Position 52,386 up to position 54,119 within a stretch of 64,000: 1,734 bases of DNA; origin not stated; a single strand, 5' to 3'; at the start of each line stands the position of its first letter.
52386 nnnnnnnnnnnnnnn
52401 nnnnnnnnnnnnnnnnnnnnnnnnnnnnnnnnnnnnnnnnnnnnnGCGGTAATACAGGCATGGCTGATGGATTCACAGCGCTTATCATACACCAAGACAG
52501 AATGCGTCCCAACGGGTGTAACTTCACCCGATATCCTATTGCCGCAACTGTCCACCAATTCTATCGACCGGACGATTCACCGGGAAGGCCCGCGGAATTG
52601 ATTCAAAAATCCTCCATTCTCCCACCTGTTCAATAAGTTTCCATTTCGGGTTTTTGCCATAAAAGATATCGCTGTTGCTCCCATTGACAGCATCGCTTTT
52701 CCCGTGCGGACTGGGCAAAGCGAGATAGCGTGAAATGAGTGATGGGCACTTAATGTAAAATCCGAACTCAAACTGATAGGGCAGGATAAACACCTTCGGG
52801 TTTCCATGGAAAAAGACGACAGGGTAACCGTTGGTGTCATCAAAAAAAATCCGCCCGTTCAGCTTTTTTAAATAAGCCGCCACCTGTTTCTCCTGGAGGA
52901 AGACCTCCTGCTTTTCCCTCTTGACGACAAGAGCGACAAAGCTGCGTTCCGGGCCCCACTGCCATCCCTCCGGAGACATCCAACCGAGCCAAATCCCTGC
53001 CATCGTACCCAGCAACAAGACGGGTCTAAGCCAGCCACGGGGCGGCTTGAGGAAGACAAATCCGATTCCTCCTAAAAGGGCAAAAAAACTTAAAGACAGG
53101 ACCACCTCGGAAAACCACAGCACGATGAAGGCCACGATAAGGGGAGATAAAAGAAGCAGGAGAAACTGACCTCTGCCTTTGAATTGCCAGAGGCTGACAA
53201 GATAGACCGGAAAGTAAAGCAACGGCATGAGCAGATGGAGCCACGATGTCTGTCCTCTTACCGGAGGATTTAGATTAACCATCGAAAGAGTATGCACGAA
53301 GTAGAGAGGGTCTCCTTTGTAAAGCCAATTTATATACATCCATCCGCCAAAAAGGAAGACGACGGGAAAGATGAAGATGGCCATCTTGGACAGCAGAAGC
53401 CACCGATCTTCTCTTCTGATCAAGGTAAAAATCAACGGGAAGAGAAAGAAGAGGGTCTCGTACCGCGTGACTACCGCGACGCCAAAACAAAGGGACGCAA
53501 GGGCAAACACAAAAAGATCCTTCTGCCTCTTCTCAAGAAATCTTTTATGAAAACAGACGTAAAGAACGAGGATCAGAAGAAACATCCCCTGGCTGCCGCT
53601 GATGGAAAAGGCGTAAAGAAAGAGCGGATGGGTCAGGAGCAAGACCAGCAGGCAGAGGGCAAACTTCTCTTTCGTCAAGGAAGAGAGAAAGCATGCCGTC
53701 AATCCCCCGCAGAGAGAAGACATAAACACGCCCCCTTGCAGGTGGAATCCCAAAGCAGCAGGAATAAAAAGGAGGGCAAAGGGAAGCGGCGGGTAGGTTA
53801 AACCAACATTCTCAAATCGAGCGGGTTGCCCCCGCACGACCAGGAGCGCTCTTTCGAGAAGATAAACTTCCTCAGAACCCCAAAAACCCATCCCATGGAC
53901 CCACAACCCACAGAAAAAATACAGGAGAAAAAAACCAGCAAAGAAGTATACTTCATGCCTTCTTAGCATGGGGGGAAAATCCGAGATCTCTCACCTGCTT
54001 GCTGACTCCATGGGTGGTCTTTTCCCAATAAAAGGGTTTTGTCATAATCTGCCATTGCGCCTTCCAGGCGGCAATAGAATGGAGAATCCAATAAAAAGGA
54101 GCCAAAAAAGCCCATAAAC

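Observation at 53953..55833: QxxRW processive GT2 synthase with an N-terminal MshEN c-di-GMP receptor domain in place of PilZ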

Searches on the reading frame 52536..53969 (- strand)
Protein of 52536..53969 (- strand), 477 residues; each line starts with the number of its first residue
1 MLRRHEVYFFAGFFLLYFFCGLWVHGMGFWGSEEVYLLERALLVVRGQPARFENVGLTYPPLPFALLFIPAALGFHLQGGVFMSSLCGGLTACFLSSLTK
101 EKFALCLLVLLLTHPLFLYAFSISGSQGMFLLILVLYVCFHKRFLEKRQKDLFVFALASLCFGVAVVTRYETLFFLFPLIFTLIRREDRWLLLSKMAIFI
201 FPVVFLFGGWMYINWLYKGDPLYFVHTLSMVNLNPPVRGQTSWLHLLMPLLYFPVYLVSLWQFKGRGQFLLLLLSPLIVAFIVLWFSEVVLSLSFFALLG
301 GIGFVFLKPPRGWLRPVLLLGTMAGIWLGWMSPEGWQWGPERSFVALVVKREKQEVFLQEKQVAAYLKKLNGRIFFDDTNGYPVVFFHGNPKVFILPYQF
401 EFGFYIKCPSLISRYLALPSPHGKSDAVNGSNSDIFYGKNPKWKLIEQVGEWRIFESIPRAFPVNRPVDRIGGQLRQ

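Call 5: search_protein_families(library=pfam, proteins=[window:52536-53969:-], max_evalue=0.01)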
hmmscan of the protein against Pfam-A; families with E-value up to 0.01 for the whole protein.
window:52536-53969:- (477 aa): 0 families

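Call 6: search_protein_families(library=ncbifam, proteins=[window:52536-53969:-], max_evalue=0.01)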
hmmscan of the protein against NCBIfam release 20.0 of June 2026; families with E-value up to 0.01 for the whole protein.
window:52536-53969:- (477 aa): 1 family
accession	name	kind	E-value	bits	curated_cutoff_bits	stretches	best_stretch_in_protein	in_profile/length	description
NF047440.1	LA3751_2_3_fam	subfamily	3.9e-07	29.3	200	1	58-284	80-324/460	LA_3751/LA_3752 family putative glycosyltransferase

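Call 43: search_protein_families(library=pfam, proteins=[window:52536-53969:-], max_evalue=1)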
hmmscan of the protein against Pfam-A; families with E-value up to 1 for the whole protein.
window:52536-53969:- (477 aa): 0 families

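Call 67: find_homologous_proteins(query=window:52539-53969:-, max_evalue=0.001)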
Query window:52539-53969:- (477 aa): 7 proteins with E <= 0.001 among 8000 candidates.
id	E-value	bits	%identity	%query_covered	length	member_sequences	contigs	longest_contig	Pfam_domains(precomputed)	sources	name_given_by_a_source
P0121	0.0e+0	1088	100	100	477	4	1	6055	-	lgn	-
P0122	5.0e-130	453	46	93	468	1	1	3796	-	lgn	-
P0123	4.0e-129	450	46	92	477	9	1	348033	PF13231.13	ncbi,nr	ncbi:MAG: hypothetical protein KatS3mg078_1988 [Deltaproteobacteria bacterium]|nr:MAG: hypothetical 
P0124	2.3e-125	438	44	99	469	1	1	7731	PF13231.13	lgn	-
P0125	2.3e-113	398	42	92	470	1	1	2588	-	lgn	-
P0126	6.3e-84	301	43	76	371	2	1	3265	-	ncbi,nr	ncbi:MAG TPA: hypothetical protein VHT73_05620, partial [Thermodesulfobacteriota bacterium]|nr:hypot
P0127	4.6e-18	84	25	95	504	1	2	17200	-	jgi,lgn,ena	-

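Call 70: search_protein_families(library=pfam, alignment_id=A2, max_evalue=0.1)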
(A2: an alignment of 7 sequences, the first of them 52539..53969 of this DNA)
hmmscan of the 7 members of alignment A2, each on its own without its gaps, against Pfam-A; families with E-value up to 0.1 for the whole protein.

A. member 1, window:52539-53969:- (477 aa): 0 families

B. families by the number of members that match (of 7 scanned): 3 families
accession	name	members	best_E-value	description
PF13231.12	PMT_2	3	7.4e-07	Dolichyl-phosphate-mannose-protein mannosyltransferase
PF03987.20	Autophagy_act_C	1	0.064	Autophagocytosis associated protein, active-site domain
PF05756.17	S-antigen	1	0.07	S-antigen protein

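Call 77: predict_structure(alignment_id=A2)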
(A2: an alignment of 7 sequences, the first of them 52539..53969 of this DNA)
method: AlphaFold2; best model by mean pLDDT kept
length: 477 residues; sequences in the alignment: 7
mean_pLDDT: 54.7   pTM: 0.47
mean pLDDT of the five models: 54.7, 50.2, 48.6, 48.2, 45.5
residues with pLDDT >= 90: 0; 70-90: 62; 50-70: 232; < 50: 183
segments of 3 or more residues with pLDDT < 50: 1-3, 28-63, 70-82, 121-126, 225-249, 285-289, 313-318, 320-356, 376-384, 389-404, 461-477
pLDDT, mean of each block of 10 residues (from residue 1): 52 64 53 44 46 43 50 44 55 60 63 53 51 71 71 78 69 62 58 67 67 56 43 32 44 59 60 60 49 59 60 48 44 34 36 49 66 47 45 32 52 69 56 73 81 74 36 31
secondary structure, 60 per line:
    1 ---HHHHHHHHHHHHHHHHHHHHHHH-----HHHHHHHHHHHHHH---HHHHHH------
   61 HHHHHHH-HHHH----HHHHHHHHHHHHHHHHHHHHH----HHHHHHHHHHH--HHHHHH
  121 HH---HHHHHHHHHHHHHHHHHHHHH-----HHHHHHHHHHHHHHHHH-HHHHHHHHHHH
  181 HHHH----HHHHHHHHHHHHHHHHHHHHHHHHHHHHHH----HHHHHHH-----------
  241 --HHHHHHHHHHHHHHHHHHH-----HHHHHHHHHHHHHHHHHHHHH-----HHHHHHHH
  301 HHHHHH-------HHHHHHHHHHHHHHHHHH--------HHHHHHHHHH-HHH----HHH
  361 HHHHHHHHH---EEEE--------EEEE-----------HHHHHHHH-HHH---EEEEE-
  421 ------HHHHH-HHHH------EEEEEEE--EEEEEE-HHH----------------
elements in order: H4-26 H32-45 H49-54 H61-67 H69-72 H77-97 H102-112 H115-122 H126-146 H152-168 H170-184 H189-218 H223-229 H243-261 H267-287 H293-306 H314-331 H340-349 H358-369 E373-376 E385-388 H400-407 E415-419 H427-431 H433-436 E443-449 E452-457
